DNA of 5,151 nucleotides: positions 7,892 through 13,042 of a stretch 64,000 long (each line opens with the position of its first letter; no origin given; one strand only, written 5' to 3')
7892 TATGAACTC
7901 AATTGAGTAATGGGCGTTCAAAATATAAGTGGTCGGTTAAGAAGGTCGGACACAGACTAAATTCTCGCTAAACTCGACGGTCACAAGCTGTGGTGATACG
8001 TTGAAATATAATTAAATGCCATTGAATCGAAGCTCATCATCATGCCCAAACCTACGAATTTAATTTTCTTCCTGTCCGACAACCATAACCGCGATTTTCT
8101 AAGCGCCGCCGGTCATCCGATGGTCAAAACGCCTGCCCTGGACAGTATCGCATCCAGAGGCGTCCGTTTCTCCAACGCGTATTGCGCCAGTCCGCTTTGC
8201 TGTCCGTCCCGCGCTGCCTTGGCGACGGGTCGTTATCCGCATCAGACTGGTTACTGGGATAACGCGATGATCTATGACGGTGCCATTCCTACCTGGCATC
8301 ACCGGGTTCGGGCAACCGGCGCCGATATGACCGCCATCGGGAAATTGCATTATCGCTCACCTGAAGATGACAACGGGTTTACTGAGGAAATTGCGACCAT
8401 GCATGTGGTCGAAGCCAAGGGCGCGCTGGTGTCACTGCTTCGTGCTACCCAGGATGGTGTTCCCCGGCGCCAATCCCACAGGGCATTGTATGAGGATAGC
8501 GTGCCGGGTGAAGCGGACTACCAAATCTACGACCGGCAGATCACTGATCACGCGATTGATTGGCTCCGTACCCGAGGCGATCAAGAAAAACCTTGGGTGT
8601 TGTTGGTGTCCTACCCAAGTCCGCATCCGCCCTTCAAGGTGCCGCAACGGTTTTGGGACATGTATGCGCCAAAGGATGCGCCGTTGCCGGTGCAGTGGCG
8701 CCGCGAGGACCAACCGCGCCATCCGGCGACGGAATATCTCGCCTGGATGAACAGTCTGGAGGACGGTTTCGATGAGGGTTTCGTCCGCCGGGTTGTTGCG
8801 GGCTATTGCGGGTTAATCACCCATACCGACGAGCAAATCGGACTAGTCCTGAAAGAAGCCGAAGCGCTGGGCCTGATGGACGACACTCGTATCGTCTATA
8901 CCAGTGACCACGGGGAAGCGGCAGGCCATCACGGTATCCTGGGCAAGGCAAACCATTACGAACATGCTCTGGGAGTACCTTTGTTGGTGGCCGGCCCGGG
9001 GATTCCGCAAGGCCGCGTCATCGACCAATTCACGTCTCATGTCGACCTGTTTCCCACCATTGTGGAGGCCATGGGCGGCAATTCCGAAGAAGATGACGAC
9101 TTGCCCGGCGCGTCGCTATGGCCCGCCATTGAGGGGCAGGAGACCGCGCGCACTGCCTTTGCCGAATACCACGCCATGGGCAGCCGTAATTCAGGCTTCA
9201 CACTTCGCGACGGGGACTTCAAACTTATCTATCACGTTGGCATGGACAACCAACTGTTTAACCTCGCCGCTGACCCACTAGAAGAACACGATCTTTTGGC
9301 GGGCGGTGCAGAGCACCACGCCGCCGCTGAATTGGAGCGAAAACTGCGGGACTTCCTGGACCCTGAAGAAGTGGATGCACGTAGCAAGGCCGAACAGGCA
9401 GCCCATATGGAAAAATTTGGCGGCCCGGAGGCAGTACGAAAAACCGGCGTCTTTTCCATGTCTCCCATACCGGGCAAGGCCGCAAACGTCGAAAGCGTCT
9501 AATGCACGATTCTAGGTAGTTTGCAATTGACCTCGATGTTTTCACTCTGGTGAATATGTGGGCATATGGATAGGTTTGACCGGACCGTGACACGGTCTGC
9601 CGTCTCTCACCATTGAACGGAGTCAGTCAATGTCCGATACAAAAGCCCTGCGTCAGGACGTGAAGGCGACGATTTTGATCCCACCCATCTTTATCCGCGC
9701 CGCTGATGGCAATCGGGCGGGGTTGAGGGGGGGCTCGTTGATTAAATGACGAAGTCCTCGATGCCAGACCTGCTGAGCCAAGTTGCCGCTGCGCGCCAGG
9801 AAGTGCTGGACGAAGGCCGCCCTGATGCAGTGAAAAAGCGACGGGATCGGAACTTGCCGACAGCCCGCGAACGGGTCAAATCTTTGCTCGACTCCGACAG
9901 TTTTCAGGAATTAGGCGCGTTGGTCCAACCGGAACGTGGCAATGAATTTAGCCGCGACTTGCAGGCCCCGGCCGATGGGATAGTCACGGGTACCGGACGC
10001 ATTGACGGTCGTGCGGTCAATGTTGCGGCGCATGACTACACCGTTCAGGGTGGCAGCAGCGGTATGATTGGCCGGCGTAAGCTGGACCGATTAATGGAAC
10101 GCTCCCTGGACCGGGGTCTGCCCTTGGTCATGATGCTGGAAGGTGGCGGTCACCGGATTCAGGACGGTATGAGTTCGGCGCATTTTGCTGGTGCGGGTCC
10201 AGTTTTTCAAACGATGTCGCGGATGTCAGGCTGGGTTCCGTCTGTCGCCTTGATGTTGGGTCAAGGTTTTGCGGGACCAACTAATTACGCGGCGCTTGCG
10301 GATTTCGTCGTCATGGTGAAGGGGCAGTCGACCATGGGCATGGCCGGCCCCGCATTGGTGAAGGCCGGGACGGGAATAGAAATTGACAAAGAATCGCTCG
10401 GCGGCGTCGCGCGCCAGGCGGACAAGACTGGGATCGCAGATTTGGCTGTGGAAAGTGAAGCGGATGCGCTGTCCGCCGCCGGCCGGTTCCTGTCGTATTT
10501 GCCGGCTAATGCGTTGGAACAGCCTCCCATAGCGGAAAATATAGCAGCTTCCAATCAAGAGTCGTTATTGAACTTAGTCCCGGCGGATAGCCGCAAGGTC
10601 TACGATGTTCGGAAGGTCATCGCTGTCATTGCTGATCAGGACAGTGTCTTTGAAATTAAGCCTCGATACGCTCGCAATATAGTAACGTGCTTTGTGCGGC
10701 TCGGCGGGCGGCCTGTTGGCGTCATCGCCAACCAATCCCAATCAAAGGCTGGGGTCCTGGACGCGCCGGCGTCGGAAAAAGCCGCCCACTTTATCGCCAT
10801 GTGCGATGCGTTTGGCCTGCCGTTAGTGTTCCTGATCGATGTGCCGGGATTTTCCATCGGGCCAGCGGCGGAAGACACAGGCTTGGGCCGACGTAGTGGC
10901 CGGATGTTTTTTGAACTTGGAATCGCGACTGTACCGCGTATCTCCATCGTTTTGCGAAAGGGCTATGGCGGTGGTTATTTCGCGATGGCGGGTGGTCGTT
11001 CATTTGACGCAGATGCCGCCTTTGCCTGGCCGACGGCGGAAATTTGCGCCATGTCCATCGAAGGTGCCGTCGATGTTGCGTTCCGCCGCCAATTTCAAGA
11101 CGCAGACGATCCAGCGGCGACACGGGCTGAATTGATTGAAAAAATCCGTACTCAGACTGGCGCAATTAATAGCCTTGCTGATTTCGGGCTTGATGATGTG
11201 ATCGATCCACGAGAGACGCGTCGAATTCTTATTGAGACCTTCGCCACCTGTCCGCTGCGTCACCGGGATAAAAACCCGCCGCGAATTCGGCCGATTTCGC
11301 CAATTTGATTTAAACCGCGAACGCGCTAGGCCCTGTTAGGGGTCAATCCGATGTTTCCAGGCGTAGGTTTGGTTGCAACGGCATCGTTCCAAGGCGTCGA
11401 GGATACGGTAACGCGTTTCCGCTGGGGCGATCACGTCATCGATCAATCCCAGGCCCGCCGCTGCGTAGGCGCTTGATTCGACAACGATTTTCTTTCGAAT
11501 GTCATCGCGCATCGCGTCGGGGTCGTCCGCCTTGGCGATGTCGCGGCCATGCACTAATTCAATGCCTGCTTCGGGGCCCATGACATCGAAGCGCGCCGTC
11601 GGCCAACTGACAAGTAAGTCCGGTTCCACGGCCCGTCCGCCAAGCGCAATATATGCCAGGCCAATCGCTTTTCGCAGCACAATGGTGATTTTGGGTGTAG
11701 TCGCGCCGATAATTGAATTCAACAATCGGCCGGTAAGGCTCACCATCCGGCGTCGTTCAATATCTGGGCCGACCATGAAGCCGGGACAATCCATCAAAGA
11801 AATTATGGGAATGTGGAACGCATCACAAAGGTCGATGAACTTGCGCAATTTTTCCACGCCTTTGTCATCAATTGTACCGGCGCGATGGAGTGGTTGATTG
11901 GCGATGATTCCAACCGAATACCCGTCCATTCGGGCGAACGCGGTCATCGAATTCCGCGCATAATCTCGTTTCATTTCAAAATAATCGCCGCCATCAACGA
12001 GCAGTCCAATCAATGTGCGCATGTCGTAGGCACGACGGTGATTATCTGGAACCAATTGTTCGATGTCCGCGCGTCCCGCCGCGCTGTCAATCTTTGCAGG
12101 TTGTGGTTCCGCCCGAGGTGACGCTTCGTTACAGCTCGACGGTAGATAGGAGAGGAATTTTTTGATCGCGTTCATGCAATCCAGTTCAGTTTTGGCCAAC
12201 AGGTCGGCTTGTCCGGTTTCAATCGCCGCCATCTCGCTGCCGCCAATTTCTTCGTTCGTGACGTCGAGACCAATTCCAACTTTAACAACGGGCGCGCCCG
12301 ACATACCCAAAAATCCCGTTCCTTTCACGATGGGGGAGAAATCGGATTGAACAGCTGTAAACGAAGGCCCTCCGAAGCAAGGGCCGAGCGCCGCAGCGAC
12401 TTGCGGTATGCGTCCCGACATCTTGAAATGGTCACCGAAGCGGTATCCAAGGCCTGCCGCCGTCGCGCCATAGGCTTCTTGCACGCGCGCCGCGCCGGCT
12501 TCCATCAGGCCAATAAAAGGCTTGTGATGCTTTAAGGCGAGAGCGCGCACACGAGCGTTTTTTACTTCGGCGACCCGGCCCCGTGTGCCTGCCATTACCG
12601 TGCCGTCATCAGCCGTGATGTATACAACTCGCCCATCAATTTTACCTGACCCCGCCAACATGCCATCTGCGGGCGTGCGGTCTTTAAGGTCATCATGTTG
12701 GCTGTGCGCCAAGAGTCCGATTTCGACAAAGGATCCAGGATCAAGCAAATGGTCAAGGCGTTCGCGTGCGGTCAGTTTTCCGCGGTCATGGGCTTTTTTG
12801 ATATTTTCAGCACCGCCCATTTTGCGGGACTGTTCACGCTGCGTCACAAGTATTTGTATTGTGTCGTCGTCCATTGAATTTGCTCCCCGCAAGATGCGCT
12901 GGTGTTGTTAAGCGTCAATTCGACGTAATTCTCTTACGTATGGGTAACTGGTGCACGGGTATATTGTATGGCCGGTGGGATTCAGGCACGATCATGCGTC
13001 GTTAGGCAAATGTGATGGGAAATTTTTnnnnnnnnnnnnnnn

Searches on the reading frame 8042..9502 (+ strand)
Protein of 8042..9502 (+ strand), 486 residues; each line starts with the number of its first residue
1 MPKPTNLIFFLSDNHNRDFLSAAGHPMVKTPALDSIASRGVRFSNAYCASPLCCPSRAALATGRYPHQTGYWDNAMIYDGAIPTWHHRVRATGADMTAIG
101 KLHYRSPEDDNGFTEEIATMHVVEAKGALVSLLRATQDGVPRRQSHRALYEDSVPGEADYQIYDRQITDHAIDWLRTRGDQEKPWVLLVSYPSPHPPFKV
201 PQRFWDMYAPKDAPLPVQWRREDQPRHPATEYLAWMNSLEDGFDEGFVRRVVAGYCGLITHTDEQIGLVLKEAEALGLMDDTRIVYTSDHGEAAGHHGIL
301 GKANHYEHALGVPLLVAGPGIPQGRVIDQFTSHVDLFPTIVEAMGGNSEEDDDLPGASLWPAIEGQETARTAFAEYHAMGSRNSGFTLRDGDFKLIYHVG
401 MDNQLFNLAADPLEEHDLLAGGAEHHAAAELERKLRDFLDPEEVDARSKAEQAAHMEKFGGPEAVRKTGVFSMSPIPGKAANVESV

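Call 8: search_protein_families(library=pfam, proteins=[window:8042-9502:+])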
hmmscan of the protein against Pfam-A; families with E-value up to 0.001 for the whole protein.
window:8042-9502:+ (486 aa): 3 families
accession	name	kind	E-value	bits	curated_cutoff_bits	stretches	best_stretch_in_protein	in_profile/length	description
PF00884.28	Sulfatase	-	1.3e-50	172.9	25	1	6-345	2-300/301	Sulfatase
PF16347.10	SGSH_C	-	2.4e-11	44.5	29.3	1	295-437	1-150/154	N-sulphoglucosamine sulphohydrolase, C-terminal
PF01663.27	Phosphodiest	-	1.9e-08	34.7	23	1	28-88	18-80/342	Type I phosphodiesterase / nucleotide pyrophosphatase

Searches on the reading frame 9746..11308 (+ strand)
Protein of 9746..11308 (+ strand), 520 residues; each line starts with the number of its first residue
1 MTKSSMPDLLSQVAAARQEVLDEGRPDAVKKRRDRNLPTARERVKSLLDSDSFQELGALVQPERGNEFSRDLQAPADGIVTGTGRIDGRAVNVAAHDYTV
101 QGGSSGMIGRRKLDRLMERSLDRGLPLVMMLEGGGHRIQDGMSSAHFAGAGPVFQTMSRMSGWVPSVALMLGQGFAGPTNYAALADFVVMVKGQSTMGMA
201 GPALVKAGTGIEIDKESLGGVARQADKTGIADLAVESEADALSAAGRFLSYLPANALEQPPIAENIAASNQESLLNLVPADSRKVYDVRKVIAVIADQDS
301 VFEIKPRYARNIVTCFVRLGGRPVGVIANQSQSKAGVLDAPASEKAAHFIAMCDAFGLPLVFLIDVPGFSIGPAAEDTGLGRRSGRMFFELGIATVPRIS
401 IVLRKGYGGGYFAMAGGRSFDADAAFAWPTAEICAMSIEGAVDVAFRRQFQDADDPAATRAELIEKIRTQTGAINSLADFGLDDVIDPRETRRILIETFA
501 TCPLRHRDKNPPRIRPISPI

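Call 8: search_protein_families(library=pfam, proteins=[window:9746-11308:+])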
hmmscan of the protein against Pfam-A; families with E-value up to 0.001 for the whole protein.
window:9746-11308:+ (520 aa): 2 families
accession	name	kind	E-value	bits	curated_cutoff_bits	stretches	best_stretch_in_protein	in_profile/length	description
PF01039.27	Carboxyl_trans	-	3.3e-121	405.8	22.3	1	33-501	3-477/493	Carboxyl transferase domain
PF03255.19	ACCA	-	9.3e-09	35.3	23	1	335-417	125-207/310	Acetyl co-enzyme A carboxylase carboxyltransferase-like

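Call 59: search_protein_families(library=ncbifam, proteins=[window:9746-11308:+], max_evalue=1e-20)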
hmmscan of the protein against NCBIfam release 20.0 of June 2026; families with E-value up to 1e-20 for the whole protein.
window:9746-11308:+ (520 aa): 1 family
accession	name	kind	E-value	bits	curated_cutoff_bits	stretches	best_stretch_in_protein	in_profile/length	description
TIGR01117.1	mmdA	subfamily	1.2e-125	420.3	998.8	1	14-512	7-504/512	methylmalonyl-CoA decarboxylase subunit alpha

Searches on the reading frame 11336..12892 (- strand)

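Call 8: search_protein_families(library=pfam, proteins=[window:11336-12892:-])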
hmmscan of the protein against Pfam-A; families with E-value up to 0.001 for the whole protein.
window:11336-12892:- (518 aa): 2 families
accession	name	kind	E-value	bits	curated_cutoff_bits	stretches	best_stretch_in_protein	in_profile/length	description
PF01039.27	Carboxyl_trans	-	1.1e-112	377.7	22.3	1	34-505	2-479/493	Carboxyl transferase domain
PF03255.19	ACCA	-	0.00026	20.7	23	1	337-408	124-195/310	Acetyl co-enzyme A carboxylase carboxyltransferase-like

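Call 59: search_protein_families(library=ncbifam, proteins=[window:11336-12892:-], max_evalue=1e-20)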
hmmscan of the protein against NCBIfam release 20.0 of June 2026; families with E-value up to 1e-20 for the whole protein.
window:11336-12892:- (518 aa): 1 family
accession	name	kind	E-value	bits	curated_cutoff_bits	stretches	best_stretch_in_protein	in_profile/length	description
TIGR01117.1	mmdA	subfamily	4e-130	435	998.8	1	11-503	2-494/512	methylmalonyl-CoA decarboxylase subunit alpha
